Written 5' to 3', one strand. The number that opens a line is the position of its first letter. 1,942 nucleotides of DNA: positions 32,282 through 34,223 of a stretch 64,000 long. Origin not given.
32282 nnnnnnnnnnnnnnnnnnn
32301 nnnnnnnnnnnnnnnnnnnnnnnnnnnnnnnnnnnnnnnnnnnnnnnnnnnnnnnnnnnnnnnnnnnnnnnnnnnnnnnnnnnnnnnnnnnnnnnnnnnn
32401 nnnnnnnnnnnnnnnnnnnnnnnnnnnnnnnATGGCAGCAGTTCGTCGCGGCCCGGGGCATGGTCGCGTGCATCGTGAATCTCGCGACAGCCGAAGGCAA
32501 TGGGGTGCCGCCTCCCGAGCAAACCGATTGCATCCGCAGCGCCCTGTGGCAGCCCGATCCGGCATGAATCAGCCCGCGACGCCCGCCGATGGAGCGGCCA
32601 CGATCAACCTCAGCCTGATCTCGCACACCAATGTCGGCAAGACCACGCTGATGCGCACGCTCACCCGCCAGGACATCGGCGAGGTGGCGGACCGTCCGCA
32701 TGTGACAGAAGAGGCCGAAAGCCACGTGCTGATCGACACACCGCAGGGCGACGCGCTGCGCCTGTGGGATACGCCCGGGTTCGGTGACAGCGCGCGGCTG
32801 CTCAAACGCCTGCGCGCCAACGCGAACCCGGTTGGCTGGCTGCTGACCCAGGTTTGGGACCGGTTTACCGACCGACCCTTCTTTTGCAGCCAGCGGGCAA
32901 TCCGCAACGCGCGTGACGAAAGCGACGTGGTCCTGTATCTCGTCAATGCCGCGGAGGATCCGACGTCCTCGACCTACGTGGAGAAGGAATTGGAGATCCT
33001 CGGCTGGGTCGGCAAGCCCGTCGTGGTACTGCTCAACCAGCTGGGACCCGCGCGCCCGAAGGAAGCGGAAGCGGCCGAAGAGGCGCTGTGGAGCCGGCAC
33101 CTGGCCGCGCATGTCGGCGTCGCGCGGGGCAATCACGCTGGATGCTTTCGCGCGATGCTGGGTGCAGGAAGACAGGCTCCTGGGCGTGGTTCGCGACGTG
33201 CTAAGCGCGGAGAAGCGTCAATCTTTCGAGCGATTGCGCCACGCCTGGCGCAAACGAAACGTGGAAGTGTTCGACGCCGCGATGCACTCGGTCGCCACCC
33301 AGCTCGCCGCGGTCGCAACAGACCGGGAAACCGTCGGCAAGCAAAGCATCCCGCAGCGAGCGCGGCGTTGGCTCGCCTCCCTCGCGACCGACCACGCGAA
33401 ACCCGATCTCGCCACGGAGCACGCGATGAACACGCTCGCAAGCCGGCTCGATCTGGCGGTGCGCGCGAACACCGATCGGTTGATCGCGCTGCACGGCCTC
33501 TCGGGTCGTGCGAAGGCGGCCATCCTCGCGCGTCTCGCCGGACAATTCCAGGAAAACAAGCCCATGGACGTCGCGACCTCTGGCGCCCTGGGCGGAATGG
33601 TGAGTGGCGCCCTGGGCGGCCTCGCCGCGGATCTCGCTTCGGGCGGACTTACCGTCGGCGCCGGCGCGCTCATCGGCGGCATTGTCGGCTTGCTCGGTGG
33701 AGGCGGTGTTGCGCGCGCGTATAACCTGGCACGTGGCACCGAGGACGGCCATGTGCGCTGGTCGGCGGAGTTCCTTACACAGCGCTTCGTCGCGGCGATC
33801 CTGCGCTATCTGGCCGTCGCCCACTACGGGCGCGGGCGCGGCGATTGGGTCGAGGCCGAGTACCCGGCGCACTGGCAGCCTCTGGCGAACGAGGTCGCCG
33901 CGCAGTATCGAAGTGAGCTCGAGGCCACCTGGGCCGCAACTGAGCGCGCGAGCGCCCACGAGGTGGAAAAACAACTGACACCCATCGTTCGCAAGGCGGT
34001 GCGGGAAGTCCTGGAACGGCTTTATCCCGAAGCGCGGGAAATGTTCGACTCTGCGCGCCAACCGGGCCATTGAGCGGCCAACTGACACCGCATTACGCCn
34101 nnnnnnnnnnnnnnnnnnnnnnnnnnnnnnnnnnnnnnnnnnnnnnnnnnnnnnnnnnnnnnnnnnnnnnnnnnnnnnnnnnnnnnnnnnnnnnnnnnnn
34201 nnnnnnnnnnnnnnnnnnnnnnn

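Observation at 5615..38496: Pervasive intergenic 'word-arm' palindromic element family (TCACG words plus a double-hairpin unit): at least 10 loci in 38 kb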

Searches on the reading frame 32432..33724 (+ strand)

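Call 23: search_protein_families(library=pfam, max_evalue=0.01, proteins=[window:32432-33724:+])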
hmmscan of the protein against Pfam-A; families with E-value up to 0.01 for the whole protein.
window:32432-33724:+ (430 aa): 3 families
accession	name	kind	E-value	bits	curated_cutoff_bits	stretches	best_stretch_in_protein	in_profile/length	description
PF01926.29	MMR_HSR1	-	6.8e-12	46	21.9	1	62-203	4-113/113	50S ribosome-binding GTPase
PF02421.24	FeoB_N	-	0.00099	19.1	27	1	60-117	3-57/156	Ferrous iron transport protein B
PF00735.24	Septin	-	0.0072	16.1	26.2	0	57-121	4-76/280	Septin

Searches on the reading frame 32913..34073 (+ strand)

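Call 23: search_protein_families(library=pfam, max_evalue=0.01, proteins=[window:32913-34073:+])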
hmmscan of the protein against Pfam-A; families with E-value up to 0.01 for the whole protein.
window:32913-34073:+ (386 aa): 1 family
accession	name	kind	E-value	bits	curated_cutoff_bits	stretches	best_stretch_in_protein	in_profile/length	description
PF11981.13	DUF3482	-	1.7e-13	51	29.2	1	75-350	14-281/293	Domain of unknown function (DUF3482)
